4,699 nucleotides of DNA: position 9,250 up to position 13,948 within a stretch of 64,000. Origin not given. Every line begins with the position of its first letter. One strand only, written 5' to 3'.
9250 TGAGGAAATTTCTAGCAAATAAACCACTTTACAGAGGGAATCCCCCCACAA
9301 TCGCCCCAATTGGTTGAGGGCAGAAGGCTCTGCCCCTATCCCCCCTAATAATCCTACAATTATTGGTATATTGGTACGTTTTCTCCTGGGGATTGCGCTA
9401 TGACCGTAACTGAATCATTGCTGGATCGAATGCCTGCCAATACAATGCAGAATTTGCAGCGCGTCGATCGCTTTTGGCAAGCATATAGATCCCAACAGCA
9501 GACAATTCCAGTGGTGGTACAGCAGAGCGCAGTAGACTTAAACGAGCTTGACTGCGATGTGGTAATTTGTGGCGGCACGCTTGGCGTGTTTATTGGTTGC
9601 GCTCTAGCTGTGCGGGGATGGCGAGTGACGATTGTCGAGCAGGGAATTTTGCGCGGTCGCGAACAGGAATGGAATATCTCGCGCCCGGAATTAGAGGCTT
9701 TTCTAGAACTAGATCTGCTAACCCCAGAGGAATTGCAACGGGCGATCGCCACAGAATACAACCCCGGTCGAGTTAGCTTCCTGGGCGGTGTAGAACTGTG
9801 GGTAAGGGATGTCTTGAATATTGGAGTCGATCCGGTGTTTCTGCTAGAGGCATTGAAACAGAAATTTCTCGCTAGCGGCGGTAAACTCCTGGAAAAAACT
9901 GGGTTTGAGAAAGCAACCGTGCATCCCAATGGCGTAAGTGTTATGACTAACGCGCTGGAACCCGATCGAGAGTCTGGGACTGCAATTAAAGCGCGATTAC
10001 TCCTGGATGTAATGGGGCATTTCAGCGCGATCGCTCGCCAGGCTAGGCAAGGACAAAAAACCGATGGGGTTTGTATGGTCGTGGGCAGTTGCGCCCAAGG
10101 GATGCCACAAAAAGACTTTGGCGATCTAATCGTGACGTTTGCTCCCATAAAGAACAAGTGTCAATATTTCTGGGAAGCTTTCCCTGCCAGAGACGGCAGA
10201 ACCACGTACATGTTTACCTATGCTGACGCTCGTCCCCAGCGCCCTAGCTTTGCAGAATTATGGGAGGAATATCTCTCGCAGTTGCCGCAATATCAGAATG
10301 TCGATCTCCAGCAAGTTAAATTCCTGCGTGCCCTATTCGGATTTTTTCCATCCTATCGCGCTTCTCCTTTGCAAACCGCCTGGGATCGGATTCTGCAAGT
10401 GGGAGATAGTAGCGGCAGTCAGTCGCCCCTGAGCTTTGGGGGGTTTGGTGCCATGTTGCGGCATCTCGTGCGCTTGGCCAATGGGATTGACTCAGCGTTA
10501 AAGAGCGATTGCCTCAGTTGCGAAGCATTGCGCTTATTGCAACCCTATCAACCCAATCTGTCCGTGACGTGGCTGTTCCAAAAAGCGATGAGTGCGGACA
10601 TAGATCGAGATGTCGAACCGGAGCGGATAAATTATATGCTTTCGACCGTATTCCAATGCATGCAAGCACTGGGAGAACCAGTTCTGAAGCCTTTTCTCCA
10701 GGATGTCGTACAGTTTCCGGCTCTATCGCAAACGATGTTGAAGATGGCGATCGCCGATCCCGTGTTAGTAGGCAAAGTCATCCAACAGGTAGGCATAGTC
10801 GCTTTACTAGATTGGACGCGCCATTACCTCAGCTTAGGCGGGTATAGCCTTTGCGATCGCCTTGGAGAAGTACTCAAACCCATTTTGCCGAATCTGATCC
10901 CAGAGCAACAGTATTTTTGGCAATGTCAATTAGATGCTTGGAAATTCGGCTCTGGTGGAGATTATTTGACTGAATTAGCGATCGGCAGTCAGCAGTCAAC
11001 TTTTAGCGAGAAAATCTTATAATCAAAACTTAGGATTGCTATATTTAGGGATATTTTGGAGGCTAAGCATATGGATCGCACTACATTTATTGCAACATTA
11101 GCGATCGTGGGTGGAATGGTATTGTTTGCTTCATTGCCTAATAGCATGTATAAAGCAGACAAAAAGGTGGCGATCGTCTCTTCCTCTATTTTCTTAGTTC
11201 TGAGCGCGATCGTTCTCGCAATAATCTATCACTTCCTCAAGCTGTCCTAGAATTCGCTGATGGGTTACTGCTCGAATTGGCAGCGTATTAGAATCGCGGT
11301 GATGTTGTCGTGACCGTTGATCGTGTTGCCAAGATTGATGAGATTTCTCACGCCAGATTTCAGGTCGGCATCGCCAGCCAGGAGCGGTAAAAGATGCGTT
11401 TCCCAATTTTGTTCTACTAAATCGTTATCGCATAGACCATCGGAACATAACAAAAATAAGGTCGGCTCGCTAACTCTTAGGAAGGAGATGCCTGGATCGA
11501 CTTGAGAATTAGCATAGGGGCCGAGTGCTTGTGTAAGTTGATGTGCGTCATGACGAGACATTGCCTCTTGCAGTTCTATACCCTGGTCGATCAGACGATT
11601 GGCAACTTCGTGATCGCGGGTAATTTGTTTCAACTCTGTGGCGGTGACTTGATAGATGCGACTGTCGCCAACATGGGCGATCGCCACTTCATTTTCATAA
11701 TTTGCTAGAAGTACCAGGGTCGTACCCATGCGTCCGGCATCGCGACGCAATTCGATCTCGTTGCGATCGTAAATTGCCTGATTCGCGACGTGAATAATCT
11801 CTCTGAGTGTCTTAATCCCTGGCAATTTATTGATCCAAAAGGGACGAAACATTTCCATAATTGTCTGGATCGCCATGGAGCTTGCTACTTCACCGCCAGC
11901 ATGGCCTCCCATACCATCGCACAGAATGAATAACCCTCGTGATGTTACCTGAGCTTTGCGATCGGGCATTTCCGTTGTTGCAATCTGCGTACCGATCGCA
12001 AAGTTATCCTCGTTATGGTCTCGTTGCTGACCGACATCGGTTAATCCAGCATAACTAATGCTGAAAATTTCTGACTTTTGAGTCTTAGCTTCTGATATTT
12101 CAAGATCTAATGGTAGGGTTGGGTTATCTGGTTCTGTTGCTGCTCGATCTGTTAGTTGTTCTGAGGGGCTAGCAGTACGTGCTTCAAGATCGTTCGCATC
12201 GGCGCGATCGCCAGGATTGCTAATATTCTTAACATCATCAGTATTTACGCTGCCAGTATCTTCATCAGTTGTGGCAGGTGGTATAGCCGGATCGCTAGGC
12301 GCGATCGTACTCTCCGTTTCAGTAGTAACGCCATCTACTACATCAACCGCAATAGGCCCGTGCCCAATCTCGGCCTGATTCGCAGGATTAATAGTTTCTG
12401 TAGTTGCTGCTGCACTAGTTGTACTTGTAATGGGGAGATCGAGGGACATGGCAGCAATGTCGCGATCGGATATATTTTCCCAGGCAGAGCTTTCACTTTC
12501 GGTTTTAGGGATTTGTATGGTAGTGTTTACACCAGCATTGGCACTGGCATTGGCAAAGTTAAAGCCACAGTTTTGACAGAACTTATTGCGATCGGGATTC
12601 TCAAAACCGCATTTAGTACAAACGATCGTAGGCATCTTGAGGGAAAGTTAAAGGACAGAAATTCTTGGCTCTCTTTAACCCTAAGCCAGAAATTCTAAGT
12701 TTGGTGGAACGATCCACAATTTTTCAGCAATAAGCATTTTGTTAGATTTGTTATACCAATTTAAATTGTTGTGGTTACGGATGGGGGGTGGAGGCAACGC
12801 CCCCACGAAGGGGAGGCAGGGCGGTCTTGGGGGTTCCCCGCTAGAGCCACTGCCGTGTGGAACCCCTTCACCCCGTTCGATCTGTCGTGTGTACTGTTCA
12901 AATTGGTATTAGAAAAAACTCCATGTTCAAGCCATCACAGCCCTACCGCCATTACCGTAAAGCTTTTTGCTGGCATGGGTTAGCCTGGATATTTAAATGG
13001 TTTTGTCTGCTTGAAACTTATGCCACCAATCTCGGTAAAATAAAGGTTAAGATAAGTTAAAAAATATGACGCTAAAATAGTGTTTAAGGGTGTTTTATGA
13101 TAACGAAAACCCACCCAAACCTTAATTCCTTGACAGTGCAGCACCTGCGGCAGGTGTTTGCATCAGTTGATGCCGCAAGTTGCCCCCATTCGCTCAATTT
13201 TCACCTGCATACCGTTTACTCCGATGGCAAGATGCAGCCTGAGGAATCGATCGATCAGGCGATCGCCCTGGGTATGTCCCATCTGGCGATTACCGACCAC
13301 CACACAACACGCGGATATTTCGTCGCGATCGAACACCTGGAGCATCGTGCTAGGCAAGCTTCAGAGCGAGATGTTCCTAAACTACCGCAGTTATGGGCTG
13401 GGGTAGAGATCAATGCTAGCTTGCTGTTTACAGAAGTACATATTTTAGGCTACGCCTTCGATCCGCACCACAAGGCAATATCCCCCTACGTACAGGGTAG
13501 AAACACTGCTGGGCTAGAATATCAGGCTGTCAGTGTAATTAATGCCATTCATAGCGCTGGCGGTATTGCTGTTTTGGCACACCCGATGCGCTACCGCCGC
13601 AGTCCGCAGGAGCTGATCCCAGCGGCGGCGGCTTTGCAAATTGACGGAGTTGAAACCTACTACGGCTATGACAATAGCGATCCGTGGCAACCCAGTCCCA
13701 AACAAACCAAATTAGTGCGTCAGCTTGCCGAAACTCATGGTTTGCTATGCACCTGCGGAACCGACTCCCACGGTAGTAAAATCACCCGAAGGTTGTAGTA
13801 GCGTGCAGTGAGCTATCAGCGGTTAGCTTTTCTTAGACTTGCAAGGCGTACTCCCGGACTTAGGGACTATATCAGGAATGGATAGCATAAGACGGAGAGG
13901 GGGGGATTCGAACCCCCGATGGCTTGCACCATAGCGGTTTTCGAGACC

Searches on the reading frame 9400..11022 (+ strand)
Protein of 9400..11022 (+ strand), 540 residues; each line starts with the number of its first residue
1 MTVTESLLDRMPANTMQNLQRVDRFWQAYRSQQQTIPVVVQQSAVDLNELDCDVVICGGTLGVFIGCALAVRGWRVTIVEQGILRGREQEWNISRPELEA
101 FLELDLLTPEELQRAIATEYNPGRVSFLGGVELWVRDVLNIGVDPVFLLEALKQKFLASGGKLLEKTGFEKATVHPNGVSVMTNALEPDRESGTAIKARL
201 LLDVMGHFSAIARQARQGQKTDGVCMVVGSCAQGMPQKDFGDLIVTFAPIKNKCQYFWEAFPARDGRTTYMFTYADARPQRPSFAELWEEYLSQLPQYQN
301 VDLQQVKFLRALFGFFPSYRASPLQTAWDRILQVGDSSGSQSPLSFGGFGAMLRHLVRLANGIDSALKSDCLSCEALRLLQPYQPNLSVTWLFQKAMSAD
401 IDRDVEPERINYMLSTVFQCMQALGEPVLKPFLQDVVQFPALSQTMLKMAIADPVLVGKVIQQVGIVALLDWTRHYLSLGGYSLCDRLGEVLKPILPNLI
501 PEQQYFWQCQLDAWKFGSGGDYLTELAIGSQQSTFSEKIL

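Call 74: search_protein_families(library=pfam, proteins=[window:9400-11022:+])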
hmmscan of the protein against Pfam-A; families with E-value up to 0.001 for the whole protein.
window:9400-11022:+ (540 aa): 1 family
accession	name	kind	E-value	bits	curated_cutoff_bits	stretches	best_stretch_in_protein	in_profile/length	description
PF01266.30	DAO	-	6e-05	23.2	27.9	0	110-317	117-312/353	FAD dependent oxidoreductase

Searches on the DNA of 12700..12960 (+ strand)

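Call 38: search_dna_similar(query=window:12752-12909:+, collection=plasmids, mode=distant, max_evalue=0.01, max_rows=40)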
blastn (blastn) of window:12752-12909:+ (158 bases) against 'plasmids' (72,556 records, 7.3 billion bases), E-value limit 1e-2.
Records with a match: 1; places in all: 1; records where one place covers at least 80% of the query: 0.
Best place of each record, by identity: 80-90% 1.
By first word of the organism name: Nostoc 1.
By predicted mobility (MOB-suite, as given by PLSDB): non-mobilizable 1.
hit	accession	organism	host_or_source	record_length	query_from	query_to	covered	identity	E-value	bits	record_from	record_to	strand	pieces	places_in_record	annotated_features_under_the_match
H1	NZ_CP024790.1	Nostoc flagelliforme CCNUN1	cell culture,desert soil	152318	62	115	34%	81.5%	8e-4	50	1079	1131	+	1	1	none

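Call 39: get_annotated_region(hit=H1, flank=1000)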
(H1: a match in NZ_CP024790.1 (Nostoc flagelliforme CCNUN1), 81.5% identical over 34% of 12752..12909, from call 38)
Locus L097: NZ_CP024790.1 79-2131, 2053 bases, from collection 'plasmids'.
description: Nostoc flagelliforme CCNUN1 plasmid pNFSY05, complete sequence
organism: Nostoc flagelliforme CCNUN1 (NCBI taxid 2038116)
taxonomy: Bacteria; Cyanobacteriota; Cyanophyceae; Nostocales; Nostocaceae; Nostoc; Nostoc flagelliforme; Nostoc flagelliforme CCNUN1
host: -; source: cell culture,desert soil; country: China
typing (MOB-suite, as given by PLSDB): non-mobilizable; replicon rep_cluster_317
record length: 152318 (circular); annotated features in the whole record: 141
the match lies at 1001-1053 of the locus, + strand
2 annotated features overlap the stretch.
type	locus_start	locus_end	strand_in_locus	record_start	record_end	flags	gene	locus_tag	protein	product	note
CDS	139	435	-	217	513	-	-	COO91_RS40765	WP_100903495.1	hypothetical protein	-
CDS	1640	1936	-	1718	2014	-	-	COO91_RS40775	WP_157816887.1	hypothetical protein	-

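Call 55: search_rna_families(source=window, start=12700, end=12960, threshold=evalue, max_evalue=10, show_alignments=2)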
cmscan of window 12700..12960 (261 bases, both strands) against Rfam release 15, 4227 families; matches with E-value up to 10: 6.
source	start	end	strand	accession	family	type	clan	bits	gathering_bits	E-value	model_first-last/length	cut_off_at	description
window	12802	12884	-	RF03466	mir-1184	Gene; miRNA;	-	16.4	70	1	1-99/99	no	mir-1184 microRNA precursor family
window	12737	12762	-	RF02519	ToxI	Gene; antitoxin;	-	14.2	50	4.4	1-34/34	no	ToxI antitoxin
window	12816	12871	+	RF00765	mir-337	Gene; miRNA;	-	13.8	80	3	1-93/93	no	mir-337 microRNA precursor family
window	12700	12839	+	RF04170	MIR7723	Gene; miRNA;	-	12.5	200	4.9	86-235/235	5'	MIR7723 microRNA precursor family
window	12894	12928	+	RF00180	REN-SRE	Cis-reg;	-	9.8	41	8.6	1-37/37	no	Renin stability regulatory element (REN-SRE)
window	12929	12943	-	RF01502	Fungi_SRP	Gene;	CL00003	9.7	65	2.8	1-15/293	no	Fungal signal recognition particle RNA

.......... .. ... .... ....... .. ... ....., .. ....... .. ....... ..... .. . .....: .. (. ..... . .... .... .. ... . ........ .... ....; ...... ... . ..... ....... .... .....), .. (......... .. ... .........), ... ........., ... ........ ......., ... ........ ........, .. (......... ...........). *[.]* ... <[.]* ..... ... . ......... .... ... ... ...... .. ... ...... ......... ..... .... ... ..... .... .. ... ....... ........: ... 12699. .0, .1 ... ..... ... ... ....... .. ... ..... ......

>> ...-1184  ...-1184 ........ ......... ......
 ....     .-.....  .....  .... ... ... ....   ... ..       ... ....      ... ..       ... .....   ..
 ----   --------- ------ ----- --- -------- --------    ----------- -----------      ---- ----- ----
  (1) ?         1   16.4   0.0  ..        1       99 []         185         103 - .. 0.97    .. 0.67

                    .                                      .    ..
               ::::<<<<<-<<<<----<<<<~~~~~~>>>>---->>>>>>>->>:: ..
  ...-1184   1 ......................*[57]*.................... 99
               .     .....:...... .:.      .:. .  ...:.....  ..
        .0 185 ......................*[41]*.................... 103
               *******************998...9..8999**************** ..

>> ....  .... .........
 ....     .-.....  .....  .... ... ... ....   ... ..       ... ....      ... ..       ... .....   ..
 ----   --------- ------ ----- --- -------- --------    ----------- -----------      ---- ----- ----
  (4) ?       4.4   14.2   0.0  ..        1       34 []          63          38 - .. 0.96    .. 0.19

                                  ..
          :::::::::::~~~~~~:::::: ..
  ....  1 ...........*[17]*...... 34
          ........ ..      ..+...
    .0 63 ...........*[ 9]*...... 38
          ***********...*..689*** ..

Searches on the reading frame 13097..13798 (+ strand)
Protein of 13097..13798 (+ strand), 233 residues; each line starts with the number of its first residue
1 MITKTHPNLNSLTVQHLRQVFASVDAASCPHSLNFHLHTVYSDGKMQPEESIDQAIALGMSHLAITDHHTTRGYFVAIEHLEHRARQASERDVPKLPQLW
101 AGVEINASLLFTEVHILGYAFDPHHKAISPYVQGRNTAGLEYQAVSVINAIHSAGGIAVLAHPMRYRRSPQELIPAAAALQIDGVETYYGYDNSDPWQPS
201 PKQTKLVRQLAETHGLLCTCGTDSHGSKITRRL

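Call 37: search_protein_families(library=pfam, proteins=[window:13097-13798:+])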
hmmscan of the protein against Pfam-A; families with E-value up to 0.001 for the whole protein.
window:13097-13798:+ (233 aa): 1 family
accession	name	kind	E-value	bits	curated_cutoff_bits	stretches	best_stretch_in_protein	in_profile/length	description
PF02811.25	PHP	-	6.2e-10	40.1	26.4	1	35-108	2-66/164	PHP domain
